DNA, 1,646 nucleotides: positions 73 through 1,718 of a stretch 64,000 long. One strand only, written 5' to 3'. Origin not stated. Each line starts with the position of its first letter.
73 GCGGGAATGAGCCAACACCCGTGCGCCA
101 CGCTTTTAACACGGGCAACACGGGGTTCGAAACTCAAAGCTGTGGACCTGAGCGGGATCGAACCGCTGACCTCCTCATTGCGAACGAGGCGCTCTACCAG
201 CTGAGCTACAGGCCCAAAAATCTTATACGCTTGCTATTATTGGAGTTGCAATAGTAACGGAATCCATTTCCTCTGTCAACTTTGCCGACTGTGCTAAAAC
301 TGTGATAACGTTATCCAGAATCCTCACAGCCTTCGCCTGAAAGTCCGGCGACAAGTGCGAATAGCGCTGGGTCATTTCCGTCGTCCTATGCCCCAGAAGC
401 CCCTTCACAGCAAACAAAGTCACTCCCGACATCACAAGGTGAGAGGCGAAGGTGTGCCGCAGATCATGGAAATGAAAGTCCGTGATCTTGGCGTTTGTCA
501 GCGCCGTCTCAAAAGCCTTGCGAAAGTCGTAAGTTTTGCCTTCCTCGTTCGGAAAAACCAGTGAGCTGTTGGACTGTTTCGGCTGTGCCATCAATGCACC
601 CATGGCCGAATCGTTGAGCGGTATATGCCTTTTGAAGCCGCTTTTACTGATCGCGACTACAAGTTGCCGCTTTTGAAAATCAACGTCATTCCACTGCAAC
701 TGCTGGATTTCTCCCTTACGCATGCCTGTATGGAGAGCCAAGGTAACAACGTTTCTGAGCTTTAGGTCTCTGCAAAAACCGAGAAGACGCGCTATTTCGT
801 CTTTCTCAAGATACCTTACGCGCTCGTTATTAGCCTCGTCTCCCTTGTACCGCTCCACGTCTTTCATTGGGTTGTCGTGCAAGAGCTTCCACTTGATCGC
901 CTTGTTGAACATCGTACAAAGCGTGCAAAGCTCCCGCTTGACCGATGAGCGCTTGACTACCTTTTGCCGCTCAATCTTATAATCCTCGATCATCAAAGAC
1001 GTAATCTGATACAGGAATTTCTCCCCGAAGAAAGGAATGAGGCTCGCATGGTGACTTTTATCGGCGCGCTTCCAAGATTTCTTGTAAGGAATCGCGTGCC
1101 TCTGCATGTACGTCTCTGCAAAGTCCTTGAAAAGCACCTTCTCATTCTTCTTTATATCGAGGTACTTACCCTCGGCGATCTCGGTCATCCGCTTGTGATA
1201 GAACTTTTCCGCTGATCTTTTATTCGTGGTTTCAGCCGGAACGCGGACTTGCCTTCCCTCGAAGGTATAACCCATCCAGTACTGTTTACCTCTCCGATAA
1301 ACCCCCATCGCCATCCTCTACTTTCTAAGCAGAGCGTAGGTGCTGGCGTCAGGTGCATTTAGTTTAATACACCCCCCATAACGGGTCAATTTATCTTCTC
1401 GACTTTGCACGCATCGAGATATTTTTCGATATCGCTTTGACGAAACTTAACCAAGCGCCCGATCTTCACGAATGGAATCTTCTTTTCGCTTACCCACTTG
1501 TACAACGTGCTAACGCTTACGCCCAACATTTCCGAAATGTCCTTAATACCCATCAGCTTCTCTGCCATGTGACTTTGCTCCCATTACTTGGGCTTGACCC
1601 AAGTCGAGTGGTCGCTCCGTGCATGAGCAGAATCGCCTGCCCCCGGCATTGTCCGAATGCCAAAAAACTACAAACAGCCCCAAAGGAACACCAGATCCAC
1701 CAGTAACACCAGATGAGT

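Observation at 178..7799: A roughly 7.6-kb integrative island in tRNA-Ala(CGC), bounded by exact 38-bp direct repeats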

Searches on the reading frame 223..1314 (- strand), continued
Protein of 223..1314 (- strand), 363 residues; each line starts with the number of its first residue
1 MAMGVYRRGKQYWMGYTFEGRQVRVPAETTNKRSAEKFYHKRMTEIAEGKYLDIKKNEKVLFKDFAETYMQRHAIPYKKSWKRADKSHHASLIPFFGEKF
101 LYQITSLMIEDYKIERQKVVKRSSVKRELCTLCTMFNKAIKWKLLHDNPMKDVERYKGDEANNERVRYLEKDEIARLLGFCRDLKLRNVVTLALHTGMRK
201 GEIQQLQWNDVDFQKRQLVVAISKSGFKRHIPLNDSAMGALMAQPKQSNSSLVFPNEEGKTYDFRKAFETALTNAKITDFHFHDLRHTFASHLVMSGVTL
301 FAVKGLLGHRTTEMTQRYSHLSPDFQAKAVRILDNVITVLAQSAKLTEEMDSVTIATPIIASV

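Call 34: find_encoding_contigs(protein=P0127, flank=10000, max_places=6)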
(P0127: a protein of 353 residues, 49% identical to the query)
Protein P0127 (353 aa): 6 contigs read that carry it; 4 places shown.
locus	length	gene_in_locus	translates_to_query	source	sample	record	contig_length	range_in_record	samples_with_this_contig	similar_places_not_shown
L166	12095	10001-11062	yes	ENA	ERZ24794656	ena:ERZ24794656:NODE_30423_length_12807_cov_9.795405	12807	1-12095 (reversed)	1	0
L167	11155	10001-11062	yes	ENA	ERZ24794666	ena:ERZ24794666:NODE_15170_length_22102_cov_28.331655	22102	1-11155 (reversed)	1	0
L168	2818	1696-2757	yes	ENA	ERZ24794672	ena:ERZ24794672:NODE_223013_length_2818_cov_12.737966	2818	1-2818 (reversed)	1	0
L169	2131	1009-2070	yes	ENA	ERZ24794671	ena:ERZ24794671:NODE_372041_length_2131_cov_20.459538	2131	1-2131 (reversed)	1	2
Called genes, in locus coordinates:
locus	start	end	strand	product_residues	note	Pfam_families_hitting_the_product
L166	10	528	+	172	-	-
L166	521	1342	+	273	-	-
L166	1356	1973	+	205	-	-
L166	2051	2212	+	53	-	-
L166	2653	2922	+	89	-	-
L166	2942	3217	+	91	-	-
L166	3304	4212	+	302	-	-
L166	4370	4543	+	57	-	-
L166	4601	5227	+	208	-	PF00589:Phage_integrase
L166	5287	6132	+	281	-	-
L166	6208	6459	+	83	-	PF18903:DUF5659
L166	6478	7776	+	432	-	-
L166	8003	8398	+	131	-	-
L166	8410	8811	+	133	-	-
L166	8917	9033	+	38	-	-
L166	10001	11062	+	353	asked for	PF24624:Int_N (weak), PF13102:Phage_int_SAM_5 (weak), PF00589:Phage_integrase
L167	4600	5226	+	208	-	PF00589:Phage_integrase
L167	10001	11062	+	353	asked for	PF24624:Int_N (weak), PF13102:Phage_int_SAM_5 (weak), PF00589:Phage_integrase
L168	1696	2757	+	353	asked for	PF24624:Int_N (weak), PF13102:Phage_int_SAM_5 (weak), PF00589:Phage_integrase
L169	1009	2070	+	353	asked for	PF24624:Int_N (weak), PF13102:Phage_int_SAM_5 (weak), PF00589:Phage_integrase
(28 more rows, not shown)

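Call 35: find_encoding_contigs(protein=P0135, flank=10000, max_places=4)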
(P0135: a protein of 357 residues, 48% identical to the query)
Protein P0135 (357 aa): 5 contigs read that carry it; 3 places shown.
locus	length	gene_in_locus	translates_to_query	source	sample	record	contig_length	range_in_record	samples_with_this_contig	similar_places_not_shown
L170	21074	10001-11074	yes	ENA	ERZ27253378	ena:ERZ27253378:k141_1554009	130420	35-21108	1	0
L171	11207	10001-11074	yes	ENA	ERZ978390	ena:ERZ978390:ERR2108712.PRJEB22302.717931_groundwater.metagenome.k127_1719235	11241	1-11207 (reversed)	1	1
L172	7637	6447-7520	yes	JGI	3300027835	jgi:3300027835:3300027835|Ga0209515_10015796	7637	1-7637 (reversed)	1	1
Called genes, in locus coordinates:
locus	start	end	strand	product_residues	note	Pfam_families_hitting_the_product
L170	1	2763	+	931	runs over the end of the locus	?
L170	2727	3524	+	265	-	-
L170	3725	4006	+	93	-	-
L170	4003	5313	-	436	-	PF20154:LNT_N, PF00795:CN_hydrolase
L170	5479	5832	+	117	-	-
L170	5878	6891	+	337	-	-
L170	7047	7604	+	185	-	PF01807:Zn_ribbon_DnaG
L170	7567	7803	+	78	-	PF18903:DUF5659 (weak)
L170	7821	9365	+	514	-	-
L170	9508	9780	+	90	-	PF12728:HTH_17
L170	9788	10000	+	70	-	PF12728:HTH_17 (weak), PF13411:MerR_1 (weak), PF00376:MerR (faint)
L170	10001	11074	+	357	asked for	PF24624:Int_N, PF13102:Phage_int_SAM_5 (weak), PF00589:Phage_integrase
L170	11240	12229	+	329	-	PF17761:DUF1016_N, PF00565:SNase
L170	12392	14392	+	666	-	PF13520:AA_permease_2, PF00324:AA_permease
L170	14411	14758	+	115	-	-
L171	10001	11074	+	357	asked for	PF24624:Int_N, PF13102:Phage_int_SAM_5 (weak), PF00589:Phage_integrase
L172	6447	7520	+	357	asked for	PF24624:Int_N, PF13102:Phage_int_SAM_5 (weak), PF00589:Phage_integrase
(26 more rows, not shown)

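Call 36: find_encoding_contigs(protein=P0137, flank=10000, max_places=4)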
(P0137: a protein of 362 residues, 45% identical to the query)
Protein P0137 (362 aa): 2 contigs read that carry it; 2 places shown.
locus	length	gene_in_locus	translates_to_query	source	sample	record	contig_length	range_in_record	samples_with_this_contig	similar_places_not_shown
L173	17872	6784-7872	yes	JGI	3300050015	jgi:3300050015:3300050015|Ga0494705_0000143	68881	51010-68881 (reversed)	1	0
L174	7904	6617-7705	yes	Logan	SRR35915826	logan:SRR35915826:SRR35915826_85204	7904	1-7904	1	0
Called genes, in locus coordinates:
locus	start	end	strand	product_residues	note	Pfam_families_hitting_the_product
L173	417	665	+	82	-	-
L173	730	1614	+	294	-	-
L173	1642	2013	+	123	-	-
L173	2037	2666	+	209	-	PF18734:HEPN_AbiU2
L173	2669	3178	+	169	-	-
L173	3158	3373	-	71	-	PF13560:HTH_31, PF12844:HTH_19, PF13413:HTH_25 (faint), PF13443:HTH_26, PF01381:HTH_3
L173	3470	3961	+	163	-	-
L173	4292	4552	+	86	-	-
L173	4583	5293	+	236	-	-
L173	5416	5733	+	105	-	-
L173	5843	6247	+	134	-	-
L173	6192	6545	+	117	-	-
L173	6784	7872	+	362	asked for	PF22022:Phage_int_M (faint), PF24624:Int_N, PF00589:Phage_integrase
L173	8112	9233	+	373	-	-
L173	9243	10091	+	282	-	PF11185:DUF2971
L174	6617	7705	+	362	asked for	PF22022:Phage_int_M (faint), PF24624:Int_N, PF00589:Phage_integrase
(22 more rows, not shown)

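Call 75: find_encoding_contigs(protein=P0163, flank=10000, max_places=3)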
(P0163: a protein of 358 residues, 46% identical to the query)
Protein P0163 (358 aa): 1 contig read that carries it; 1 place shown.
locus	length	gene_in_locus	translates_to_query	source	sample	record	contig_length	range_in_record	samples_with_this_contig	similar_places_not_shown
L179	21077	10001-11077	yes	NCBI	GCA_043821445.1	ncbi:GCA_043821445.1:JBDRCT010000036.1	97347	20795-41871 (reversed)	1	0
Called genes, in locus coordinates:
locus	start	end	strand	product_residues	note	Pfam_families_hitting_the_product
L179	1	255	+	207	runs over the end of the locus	PF00565:SNase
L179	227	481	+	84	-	PF02805:Ada_Zn_binding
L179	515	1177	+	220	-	-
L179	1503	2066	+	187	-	PF10754:DUF2569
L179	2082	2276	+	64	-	PF13560:HTH_31, PF01381:HTH_3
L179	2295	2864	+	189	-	-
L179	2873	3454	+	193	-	PF13863:DUF4200 (faint)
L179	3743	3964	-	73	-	PF13560:HTH_31, PF12844:HTH_19, PF01381:HTH_3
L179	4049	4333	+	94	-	-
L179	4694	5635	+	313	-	-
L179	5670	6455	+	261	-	-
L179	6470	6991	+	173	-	PF07894:SACK1 (faint), PF13091:PLDc_2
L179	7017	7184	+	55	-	-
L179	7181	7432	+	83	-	-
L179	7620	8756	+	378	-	-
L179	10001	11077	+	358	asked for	PF24624:Int_N, PF00589:Phage_integrase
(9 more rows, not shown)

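Call 76: find_encoding_contigs(protein=P0167, flank=10000, max_places=3)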
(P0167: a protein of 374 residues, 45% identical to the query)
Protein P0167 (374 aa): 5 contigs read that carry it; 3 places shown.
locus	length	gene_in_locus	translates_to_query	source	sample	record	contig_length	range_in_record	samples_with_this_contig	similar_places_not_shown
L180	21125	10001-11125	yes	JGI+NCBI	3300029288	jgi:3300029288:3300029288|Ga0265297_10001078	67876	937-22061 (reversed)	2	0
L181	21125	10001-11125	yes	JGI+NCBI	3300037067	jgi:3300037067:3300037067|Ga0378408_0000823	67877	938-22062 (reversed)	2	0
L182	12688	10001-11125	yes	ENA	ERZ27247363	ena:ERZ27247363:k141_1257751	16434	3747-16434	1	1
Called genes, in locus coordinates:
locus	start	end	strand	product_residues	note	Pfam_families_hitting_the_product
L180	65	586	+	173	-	PF00156:Pribosyltran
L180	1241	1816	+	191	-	-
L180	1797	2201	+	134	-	-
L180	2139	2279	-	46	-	-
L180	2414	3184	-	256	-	-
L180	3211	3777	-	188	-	PF07894:SACK1 (faint), PF13091:PLDc_2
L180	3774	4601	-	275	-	-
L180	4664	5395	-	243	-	-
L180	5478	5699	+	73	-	PF12844:HTH_19, PF13560:HTH_31, PF13443:HTH_26 (weak), PF01381:HTH_3, PF13413:HTH_25 (weak)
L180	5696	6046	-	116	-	PF18932:DUF5681 (weak)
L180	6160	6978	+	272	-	-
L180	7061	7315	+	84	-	-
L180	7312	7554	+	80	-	-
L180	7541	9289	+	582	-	PF09250:Prim-Pol, PF08708:PriCT_1, PF13481:AAA_25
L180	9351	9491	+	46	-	-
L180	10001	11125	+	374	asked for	PF13102:Phage_int_SAM_5 (weak), PF24624:Int_N, PF00589:Phage_integrase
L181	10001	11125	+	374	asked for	PF13102:Phage_int_SAM_5 (weak), PF24624:Int_N, PF00589:Phage_integrase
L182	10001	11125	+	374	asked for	PF13102:Phage_int_SAM_5 (weak), PF24624:Int_N, PF00589:Phage_integrase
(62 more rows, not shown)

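Call 77: find_encoding_contigs(protein=P0143, flank=10000, max_places=3)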
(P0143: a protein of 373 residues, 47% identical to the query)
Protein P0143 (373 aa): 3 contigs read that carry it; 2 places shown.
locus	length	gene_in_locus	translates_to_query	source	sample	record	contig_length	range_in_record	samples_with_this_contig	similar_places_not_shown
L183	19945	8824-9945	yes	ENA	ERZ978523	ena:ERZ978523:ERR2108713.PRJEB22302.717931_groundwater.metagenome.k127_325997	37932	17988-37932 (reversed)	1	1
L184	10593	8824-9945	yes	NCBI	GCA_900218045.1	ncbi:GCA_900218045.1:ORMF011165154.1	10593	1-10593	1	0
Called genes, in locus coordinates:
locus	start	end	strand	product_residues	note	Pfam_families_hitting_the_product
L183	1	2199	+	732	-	?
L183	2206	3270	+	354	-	PF00069:Pkinase, PF07714:PK_Tyr_Ser-Thr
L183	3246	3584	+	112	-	PF16697:Yop-YscD_cpl, PF00498:FHA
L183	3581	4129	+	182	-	PF13091:PLDc_2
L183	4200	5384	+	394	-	PF14082:SduA_C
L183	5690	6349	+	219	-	PF01844:HNH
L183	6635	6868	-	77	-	PF13560:HTH_31, PF12844:HTH_19 (weak), PF01381:HTH_3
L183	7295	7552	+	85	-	-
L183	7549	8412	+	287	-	-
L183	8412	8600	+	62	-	PF12728:HTH_17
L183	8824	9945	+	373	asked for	PF24624:Int_N, PF00589:Phage_integrase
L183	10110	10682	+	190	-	PF01812:5-FTHF_cyc-lig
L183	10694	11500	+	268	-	PF00149:Metallophos, PF13277:YmdB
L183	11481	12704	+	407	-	PF13742:tRNA_anti_2, PF01336:tRNA_anti-codon, PF02601:Exonuc_VII_L, PF06266:HrpF (faint), PF02601:Exonuc_VII_L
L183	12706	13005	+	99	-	PF02609:Exonuc_VII_S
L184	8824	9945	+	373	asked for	PF24624:Int_N, PF00589:Phage_integrase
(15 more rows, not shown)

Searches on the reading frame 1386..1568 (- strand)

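Call 7: search_protein_families(library=pfam, proteins=[window:1386-1568:-], max_evalue=0.01)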
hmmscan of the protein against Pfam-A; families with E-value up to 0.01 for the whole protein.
window:1386-1568:- (60 aa): 14 families
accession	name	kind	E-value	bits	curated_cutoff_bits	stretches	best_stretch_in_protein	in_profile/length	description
PF12728.13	HTH_17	-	2.2e-16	60.3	27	1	5-54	1-50/51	Helix-turn-helix domain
PF00376.29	MerR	-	7.1e-06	26.2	28.2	1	8-34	2-28/38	MerR family regulatory protein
PF13384.12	HTH_23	-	2.3e-05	24.5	24.6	1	5-27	17-39/50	Homeodomain-like domain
PF13518.12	HTH_28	-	0.00053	20.5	25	1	5-27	12-34/52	Helix-turn-helix domain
PF13022.12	HTH_Tnp_1_2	-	0.00077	20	27.9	1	6-34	27-53/122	Helix-turn-helix of insertion element transposase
PF01381.28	HTH_3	-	0.0012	19.3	23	1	9-32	13-36/55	Helix-turn-helix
PF02796.21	HTH_7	-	0.0018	18.8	23.8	1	3-24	20-40/45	Helix-turn-helix domain of resolvase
PF13411.12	MerR_1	-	0.0022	18.5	21.6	1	7-48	2-44/69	MerR HTH family regulatory protein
PF13443.12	HTH_26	-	0.0026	18.4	22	1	1-36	6-43/63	Cro/C1-type HTH DNA-binding domain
PF01527.26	HTH_Tnp_1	-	0.0044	17.6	24.1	1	7-28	25-46/75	Transposase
PF05930.18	Phage_AlpA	-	0.0053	17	21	1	8-49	6-49/51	Prophage CP4-57 regulatory protein (AlpA)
PF10668.15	Phage_terminase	-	0.0055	16.8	22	1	7-27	24-44/67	Phage terminase small subunit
PF08281.18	Sigma70_r4_2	-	0.0059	16.7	25.7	1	6-27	27-48/54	Sigma-70, region 4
PF13551.12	HTH_29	-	0.0069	16.9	28.1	1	2-26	9-33/64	Winged helix-turn helix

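Call 8: search_protein_families(library=padloc, proteins=[window:1386-1568:-], max_evalue=0.01)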
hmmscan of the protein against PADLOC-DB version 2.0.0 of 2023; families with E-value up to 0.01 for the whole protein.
window:1386-1568:- (60 aa): 1 family
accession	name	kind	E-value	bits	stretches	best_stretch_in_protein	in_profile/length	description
PDLC04133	mad1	-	1.7e-12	45.4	1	2-49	2-49/60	mads_1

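Call 9: search_protein_families(library=phrogs, proteins=[window:1386-1568:-], max_evalue=0.01)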
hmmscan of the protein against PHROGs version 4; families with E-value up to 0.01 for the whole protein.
window:1386-1568:- (60 aa): 25 families
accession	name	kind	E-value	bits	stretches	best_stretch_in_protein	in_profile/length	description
phrog_66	-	integration and excision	6.1e-13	50.2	1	2-58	90-147/412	excisionase and transcriptional regulator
phrog_15534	-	DNA, RNA and nucleotide metabolism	1.2e-09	39.6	1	3-51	41-88/93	HTH DNA binding protein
phrog_25262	-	unknown function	1.5e-08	35.6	1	3-57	32-87/106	-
phrog_7338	-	unknown function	6.2e-08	33.8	1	3-58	28-84/87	-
phrog_597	-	DNA, RNA and nucleotide metabolism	1.7e-05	25.9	1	1-55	108-165/200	DNA binding protein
phrog_668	-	DNA, RNA and nucleotide metabolism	1.7e-05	25.6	1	4-52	62-111/181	HTH DNA binding protein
phrog_1840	-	integration and excision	4.1e-05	25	1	8-57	9-59/90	excisionase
phrog_1553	-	integration and excision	8e-05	23.2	1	3-32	2-31/65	excisionase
phrog_4745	-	DNA, RNA and nucleotide metabolism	0.00017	22.4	1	3-58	29-91/107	DNA binding protein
phrog_12527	-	integration and excision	0.00035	21.6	1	3-52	27-76/130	excisionase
phrog_6620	-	integration and excision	0.0004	21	1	6-50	2-48/201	transposase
phrog_10045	-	DNA, RNA and nucleotide metabolism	0.00074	20.3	1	4-50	19-66/74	HTH DNA binding protein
phrog_57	-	head and packaging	0.00094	20.1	1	1-45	8-53/199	terminase small subunit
phrog_4151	-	DNA, RNA and nucleotide metabolism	0.002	19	1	6-29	21-44/154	DNA binding protein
phrog_25665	-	integration and excision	0.0028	18.8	1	8-56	28-76/93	excisionase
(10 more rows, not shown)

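Call 23: search_protein_families(library=ncbifam, proteins=[window:1386-1568:-], max_evalue=0.1)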
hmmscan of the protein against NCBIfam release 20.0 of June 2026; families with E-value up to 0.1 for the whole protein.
window:1386-1568:- (60 aa): 6 families
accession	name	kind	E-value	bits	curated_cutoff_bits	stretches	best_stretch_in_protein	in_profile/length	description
TIGR01764.1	excise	domain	2.3e-14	53.5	28.8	1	6-52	2-48/49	excisionase family DNA-binding protein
NF047737.1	antiphage_MADS1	equivalog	3.9e-14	52.6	80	1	3-50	1-48/49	methylation-associated defense system helix-turn-helix domain-containing protein MAD1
NF033518.0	transpos_IS607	equivalog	0.0012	18.4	110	1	10-53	2-46/187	IS607 family transposase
NF046037.1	carphisopro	domain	0.0021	18.2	38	1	7-32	10-35/54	carph-isopro domain-containing protein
NF038310.1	lysogeny_AimR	equivalog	0.0075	15.3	70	1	8-49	12-54/365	AimR family lysis-lysogeny pheromone receptor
NF007481.0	PRK10072.1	equivalog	0.015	15.7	110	1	7-45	48-86/96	HTH-type transcriptional regulator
